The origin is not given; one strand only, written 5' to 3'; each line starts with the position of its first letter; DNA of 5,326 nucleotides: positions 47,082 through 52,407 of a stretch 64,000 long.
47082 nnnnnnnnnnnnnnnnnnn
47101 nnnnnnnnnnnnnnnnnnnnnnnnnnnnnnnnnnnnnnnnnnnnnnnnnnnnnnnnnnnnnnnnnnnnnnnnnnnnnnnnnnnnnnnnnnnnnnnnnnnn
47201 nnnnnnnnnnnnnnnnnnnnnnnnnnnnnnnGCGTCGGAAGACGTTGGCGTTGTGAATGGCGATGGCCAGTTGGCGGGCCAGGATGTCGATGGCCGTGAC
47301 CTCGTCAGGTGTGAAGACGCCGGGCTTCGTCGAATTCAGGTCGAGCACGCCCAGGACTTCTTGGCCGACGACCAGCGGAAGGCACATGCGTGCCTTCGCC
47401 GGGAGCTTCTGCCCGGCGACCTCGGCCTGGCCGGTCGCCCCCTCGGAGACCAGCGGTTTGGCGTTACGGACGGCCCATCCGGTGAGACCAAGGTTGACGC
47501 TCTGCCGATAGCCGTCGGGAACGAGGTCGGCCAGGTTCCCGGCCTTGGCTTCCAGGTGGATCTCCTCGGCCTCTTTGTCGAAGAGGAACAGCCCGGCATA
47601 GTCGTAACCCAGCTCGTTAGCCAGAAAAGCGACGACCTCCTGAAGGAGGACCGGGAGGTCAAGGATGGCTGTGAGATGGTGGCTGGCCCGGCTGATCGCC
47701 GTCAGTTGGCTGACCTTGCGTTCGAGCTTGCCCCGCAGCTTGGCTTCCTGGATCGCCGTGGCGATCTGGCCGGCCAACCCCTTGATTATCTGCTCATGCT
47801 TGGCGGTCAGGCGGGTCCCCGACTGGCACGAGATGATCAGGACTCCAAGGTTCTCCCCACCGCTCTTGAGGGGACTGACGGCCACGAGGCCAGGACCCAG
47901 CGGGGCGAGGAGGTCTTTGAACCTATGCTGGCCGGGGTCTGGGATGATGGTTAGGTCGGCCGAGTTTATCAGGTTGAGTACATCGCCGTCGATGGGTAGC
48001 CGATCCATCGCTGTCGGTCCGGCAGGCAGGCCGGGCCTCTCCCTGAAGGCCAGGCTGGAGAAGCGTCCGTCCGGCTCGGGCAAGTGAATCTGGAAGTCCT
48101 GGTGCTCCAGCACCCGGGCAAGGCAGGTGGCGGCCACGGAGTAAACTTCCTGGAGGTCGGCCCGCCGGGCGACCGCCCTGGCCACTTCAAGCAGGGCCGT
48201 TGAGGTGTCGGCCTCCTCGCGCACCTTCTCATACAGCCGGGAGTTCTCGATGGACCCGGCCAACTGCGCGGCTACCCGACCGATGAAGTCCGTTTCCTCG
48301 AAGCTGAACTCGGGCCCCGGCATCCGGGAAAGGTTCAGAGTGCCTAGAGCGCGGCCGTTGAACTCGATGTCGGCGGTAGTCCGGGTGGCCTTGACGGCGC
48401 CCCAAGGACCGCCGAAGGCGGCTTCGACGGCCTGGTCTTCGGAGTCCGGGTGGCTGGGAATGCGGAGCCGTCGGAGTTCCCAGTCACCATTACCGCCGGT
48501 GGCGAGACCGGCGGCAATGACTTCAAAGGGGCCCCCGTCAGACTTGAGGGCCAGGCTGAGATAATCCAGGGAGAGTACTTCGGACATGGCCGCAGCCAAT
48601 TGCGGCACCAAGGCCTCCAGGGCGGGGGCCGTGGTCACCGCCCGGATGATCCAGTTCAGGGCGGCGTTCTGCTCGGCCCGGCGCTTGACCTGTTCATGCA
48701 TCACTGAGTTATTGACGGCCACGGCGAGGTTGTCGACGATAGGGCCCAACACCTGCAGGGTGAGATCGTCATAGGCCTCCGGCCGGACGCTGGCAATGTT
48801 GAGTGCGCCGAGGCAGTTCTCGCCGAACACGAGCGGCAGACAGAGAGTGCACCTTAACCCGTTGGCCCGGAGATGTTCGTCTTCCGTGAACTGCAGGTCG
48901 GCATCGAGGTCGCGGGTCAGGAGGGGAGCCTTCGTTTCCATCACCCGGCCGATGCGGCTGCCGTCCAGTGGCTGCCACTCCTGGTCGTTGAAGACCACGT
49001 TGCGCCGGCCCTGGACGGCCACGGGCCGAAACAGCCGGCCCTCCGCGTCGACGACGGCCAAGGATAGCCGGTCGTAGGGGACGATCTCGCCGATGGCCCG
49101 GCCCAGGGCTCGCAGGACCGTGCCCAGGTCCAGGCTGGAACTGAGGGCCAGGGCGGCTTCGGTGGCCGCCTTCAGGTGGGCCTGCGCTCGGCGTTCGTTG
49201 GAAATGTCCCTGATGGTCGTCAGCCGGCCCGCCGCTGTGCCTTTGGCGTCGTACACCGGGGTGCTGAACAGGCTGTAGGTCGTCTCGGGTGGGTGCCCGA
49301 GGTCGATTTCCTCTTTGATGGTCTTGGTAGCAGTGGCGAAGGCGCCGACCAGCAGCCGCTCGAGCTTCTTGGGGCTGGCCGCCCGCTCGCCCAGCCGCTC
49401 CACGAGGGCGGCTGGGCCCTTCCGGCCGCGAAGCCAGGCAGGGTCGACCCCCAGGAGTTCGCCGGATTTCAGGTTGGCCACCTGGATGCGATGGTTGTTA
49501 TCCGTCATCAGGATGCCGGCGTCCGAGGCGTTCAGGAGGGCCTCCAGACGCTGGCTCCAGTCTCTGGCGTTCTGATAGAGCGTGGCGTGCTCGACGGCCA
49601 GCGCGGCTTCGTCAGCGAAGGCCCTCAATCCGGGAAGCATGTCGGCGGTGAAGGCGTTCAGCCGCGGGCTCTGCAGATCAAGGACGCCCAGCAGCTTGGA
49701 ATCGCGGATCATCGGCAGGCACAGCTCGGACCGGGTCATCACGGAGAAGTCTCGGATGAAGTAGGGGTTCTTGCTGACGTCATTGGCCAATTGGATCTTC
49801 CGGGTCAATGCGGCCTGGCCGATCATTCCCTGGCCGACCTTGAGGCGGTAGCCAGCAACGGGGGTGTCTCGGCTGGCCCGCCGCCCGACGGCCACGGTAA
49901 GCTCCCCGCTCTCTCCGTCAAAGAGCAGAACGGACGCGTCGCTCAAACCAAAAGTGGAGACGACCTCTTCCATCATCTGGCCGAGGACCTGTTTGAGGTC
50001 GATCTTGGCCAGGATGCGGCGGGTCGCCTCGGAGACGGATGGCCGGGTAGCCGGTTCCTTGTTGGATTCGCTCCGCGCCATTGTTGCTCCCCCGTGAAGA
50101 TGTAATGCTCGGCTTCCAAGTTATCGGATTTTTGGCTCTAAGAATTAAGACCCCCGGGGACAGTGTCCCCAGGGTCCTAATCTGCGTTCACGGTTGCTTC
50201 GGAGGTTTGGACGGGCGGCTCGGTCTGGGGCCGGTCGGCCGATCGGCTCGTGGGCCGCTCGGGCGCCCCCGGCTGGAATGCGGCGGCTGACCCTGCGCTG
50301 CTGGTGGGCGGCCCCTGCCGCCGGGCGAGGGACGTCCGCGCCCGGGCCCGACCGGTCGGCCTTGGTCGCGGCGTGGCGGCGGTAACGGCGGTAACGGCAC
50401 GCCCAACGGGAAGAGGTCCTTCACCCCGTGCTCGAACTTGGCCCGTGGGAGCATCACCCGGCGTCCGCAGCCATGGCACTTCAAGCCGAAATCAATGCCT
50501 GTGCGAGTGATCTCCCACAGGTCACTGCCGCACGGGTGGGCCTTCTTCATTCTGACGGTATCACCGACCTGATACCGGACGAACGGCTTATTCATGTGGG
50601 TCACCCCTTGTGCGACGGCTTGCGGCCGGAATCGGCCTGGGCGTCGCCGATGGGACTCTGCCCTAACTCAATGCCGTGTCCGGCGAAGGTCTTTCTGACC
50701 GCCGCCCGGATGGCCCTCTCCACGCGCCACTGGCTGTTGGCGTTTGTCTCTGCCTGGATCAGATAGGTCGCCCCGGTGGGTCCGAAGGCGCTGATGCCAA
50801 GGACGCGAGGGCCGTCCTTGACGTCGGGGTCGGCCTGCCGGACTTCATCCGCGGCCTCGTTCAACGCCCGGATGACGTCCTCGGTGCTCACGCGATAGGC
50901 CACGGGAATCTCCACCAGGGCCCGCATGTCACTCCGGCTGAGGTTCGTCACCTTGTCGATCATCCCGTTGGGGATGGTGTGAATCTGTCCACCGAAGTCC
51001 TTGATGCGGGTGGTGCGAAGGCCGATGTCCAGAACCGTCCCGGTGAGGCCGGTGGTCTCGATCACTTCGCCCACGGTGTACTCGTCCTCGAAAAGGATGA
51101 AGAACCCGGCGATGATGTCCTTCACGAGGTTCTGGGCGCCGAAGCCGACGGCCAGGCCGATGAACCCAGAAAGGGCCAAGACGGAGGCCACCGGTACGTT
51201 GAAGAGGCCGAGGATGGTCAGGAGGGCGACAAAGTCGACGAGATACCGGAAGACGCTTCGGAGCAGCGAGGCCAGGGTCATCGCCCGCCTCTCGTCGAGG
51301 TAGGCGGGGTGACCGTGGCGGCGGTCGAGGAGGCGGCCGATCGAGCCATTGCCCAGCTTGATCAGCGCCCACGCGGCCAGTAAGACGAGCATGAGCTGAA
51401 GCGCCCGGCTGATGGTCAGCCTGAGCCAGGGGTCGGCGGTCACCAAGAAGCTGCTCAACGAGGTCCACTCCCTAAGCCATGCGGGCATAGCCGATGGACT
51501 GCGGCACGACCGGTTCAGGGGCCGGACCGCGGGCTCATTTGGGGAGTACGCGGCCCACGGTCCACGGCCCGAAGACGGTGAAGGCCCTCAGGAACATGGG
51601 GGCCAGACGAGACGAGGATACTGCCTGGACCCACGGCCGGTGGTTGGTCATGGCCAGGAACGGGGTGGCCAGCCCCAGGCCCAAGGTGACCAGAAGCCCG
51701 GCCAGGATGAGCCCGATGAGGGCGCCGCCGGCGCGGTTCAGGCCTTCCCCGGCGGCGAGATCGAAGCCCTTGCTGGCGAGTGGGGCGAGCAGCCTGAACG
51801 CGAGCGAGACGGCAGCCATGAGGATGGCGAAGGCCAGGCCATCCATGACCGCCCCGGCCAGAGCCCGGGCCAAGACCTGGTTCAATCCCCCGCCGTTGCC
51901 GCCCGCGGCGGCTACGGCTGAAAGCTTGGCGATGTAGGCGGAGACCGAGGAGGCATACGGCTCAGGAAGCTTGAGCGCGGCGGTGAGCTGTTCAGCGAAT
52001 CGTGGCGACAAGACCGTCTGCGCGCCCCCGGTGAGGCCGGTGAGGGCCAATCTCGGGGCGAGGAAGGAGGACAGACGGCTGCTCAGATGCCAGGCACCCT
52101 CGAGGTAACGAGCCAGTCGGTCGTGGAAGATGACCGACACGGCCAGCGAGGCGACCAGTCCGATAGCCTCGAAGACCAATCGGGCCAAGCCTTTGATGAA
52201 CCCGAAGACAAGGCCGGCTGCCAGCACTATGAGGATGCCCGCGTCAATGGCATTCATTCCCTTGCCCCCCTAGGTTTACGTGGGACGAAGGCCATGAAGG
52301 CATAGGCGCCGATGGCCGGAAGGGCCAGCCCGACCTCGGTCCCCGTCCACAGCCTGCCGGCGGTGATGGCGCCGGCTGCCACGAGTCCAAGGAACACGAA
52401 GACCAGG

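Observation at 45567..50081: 1504-aa multi-GAF/PAS protein combining HD-GYP and GGDEF domains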

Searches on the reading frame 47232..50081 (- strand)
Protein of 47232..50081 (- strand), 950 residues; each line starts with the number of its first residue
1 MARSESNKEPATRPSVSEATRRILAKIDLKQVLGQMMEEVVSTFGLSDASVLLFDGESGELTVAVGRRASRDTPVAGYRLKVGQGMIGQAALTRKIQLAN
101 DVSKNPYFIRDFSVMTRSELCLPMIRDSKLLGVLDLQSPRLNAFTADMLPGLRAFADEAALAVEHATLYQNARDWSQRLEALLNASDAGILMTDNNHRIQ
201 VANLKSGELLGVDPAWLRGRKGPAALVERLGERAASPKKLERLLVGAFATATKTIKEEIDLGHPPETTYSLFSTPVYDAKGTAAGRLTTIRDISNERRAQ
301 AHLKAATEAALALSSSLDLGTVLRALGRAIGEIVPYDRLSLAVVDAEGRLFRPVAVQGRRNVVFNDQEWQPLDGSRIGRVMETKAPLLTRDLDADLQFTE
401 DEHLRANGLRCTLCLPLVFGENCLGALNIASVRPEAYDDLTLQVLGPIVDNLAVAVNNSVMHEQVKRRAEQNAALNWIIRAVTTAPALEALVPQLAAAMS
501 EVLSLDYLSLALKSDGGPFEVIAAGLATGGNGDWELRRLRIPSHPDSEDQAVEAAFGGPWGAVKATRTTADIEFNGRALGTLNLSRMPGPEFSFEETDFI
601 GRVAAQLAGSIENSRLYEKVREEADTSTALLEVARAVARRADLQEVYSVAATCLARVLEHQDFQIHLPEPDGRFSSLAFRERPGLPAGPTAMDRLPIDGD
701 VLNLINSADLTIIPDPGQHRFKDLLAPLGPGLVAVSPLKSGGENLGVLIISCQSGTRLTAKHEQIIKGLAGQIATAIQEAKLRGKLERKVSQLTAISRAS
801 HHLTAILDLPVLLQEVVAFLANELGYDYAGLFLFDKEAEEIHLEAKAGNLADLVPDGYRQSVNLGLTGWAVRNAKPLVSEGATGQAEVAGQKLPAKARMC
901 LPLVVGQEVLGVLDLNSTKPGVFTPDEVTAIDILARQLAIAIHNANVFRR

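Call 53: search_solved_structures(query=window:47232-50081:-, max_evalue=0.001)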
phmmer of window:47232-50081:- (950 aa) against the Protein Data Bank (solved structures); distinct sequences matched with E-value up to 0.001: 12.
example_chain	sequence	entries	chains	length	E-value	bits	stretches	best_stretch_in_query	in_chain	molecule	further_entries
5w10_A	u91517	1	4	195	1.5e-07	33.2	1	19-171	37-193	cGMP-specific phosphodiesterase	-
8w26_A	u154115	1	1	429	3.4e-06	28.7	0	402-498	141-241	histidine kinase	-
8dgd_A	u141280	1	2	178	4.4e-06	28.4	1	75-172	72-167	GAF domain-containing protein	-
5hl6_A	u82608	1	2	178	1.2e-05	27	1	76-174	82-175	Putative GAF sensor protein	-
3rfb_A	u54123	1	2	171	3.3e-05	25.5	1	75-146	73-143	Putative uncharacterized protein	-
3mmh_A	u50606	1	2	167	4.2e-05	25.1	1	44-145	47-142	Methionine-R-sulfoxide reductase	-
3e0y_A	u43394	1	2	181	7.7e-05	24.3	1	790-942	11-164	Conserved domain protein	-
3ksg_A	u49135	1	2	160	0.00015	23.3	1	76-146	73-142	Putative uncharacterized protein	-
1mc0_A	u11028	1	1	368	0.00019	22.9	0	37-178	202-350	3',5'-cyclic nucleotide phosphodiesterase 2A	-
3ksf_A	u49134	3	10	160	0.00023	22.7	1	78-146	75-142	Putative uncharacterized protein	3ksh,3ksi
1vhm_A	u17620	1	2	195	0.00024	22.6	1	75-157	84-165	Protein yebR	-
1f5m_A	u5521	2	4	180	0.00029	22.4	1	75-138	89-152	GAF | UPF0067 GAF domain-containing protein YKL069W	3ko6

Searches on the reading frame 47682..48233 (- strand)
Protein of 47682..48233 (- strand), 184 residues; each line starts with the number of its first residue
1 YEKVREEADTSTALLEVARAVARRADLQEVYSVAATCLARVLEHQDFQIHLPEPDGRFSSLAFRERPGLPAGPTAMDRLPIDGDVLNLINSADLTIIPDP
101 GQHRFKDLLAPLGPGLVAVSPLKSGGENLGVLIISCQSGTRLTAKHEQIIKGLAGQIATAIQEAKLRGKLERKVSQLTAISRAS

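Call 5: search_protein_families(library=pfam, proteins=[window:47682-48233:-], max_evalue=0.1)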
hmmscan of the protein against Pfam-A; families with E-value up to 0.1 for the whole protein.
seq(184 aa): 3 families
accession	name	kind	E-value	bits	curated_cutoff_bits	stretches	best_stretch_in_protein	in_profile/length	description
PF01590.32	GAF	-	5e-08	34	22.4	1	26-161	1-133/133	GAF domain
PF13185.12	GAF_2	-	1e-05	26.2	28.6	1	91-162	63-136/136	GAF domain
PF13492.12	GAF_3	-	0.0002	22.2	27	1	114-162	80-128/129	GAF domain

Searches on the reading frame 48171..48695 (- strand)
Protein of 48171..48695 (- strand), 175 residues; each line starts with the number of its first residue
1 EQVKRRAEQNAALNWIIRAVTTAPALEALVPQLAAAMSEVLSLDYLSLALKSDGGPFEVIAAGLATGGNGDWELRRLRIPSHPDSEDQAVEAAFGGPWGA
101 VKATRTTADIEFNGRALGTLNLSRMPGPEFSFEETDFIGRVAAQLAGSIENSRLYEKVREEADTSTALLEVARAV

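Call 5: search_protein_families(library=pfam, proteins=[window:48171-48695:-], max_evalue=0.1)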
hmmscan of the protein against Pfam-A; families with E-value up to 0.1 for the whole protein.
seq(175 aa): 1 family
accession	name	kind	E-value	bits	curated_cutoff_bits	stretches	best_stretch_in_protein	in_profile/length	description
PF01590.32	GAF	-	0.00062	20.7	22.4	1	26-149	2-133/133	GAF domain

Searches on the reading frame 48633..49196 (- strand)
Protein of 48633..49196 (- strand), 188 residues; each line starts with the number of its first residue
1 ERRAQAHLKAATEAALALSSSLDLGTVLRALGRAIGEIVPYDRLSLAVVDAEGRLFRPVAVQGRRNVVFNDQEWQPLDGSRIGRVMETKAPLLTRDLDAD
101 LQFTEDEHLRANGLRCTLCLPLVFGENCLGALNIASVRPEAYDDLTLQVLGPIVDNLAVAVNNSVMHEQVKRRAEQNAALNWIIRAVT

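Call 5: search_protein_families(library=pfam, proteins=[window:48633-49196:-], max_evalue=0.1)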
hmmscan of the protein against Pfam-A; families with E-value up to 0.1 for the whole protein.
seq(188 aa): 3 families
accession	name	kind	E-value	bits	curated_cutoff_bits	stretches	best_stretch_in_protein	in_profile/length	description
PF13185.12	GAF_2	-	1.1e-12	48.8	28.6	1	22-161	2-135/136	GAF domain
PF01590.32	GAF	-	4.1e-11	44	22.4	1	23-161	1-133/133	GAF domain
PF13492.12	GAF_3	-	0.0029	18.5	27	1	28-150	6-116/129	GAF domain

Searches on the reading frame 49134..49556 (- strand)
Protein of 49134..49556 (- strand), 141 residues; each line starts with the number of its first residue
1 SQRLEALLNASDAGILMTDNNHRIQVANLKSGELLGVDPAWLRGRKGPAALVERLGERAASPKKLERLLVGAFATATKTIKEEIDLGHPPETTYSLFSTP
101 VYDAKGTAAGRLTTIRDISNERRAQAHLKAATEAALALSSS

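Call 5: search_protein_families(library=pfam, proteins=[window:49134-49556:-], max_evalue=0.1)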
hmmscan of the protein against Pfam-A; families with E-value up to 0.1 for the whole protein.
seq(141 aa): 6 families
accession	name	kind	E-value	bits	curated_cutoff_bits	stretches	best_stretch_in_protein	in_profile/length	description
PF08448.16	PAS_4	-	1.2e-09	38.8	23.1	1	8-123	1-110/110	PAS fold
PF12860.13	PAS_7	-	4e-05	24.2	27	1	9-125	2-114/115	PAS fold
PF13426.13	PAS_9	-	4.5e-05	24.1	27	1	13-119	2-102/103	PAS domain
PF13188.13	PAS_8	-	5.6e-05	23.3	21.8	1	2-53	1-48/65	PAS domain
PF00989.32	PAS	-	0.00041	20.8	22.6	1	3-46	2-45/113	PAS fold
PF13596.12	PAS_10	-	0.02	16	22.1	1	4-118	1-105/106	PAS domain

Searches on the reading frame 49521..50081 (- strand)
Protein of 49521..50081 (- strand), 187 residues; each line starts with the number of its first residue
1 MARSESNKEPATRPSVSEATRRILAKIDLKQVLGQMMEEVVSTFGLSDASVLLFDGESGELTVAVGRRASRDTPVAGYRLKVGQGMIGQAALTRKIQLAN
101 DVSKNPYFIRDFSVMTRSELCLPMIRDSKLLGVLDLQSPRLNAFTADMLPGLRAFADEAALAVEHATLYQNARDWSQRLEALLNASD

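Call 5: search_protein_families(library=pfam, proteins=[window:49521-50081:-], max_evalue=0.1)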
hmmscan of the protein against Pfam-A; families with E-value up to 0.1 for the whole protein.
seq(187 aa): 3 families
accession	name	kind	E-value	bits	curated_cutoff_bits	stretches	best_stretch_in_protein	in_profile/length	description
PF13185.12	GAF_2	-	1.9e-16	60.9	28.6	1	28-164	3-136/136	GAF domain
PF01590.32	GAF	-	1.2e-13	52.2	22.4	1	28-163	1-133/133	GAF domain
PF13492.12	GAF_3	-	7.5e-09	36.5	27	1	28-165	1-129/129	GAF domain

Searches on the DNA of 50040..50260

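Call 73: search_rna_families(source=window, start=50040, end=50260, threshold=evalue, max_evalue=1)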
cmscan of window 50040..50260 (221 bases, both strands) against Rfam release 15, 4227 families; matches with E-value up to 1: 2.
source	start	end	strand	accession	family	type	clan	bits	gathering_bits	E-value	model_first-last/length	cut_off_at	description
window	50146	50179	+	RF01835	HIV_FS2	Cis-reg; frameshift_element;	-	23.1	44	0.0076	1-45/45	no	ribosomal frameshift site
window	50145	50180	-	RF01835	HIV_FS2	Cis-reg; frameshift_element;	-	19.7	44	0.069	1-45/45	no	ribosomal frameshift site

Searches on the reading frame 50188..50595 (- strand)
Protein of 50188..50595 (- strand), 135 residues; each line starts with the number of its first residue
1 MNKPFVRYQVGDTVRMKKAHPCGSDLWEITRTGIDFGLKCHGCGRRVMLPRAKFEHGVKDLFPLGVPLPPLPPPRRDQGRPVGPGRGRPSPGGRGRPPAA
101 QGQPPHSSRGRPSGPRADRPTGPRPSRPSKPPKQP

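Call 29: search_protein_families(library=pfam, proteins=[window:50188-50595:-], max_evalue=0.001)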
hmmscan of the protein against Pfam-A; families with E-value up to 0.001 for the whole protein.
window:50188-50595:- (135 aa): 1 family
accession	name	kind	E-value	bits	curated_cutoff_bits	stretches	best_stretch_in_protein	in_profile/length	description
PF06107.17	DUF951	-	1.4e-26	92.6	25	1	8-60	1-53/55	Bacterial protein of unknown function (DUF951)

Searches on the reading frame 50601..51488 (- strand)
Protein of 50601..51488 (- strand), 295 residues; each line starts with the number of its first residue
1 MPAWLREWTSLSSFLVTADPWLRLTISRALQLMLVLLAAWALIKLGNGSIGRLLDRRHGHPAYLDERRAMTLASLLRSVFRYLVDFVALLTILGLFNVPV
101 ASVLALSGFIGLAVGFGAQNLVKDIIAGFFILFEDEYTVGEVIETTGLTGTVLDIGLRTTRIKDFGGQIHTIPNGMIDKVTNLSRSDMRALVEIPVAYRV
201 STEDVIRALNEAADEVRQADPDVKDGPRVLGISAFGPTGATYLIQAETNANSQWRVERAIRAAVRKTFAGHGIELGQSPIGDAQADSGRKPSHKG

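Call 29: search_protein_families(library=pfam, proteins=[window:50601-51488:-], max_evalue=0.001)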
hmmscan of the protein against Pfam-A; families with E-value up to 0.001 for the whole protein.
window:50601-51488:- (295 aa): 3 families
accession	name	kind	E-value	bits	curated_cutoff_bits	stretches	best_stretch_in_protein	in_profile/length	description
PF00924.24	MS_channel_2nd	-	3.6e-20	72.3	20.2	1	120-185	1-68/68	Mechanosensitive ion channel, beta-domain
PF21088.3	MS_channel_1st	-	1.1e-10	41.7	23.1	1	79-119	2-42/42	Mechanosensitive ion channel, transmembrane helices 2/3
PF21082.3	MS_channel_3rd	-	0.00031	21.5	21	1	192-275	3-88/88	Mechanosensitive ion channel MscS, C-terminal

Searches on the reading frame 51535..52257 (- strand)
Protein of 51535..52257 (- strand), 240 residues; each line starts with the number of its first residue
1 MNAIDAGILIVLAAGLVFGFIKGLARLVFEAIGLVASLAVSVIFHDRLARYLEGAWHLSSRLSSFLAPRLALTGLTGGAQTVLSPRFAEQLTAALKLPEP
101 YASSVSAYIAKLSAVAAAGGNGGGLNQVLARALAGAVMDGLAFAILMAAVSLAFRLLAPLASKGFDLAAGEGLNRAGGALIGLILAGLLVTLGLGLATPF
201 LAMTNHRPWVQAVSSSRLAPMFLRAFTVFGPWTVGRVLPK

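Call 29: search_protein_families(library=pfam, proteins=[window:51535-52257:-], max_evalue=0.001)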
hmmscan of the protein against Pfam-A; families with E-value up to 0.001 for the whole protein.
window:51535-52257:- (240 aa): 1 family
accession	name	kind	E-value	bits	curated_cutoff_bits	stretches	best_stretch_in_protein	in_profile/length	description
PF02674.22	Colicin_V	-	7.7e-15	55.6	29.3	2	124-224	44-141/144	Colicin V production protein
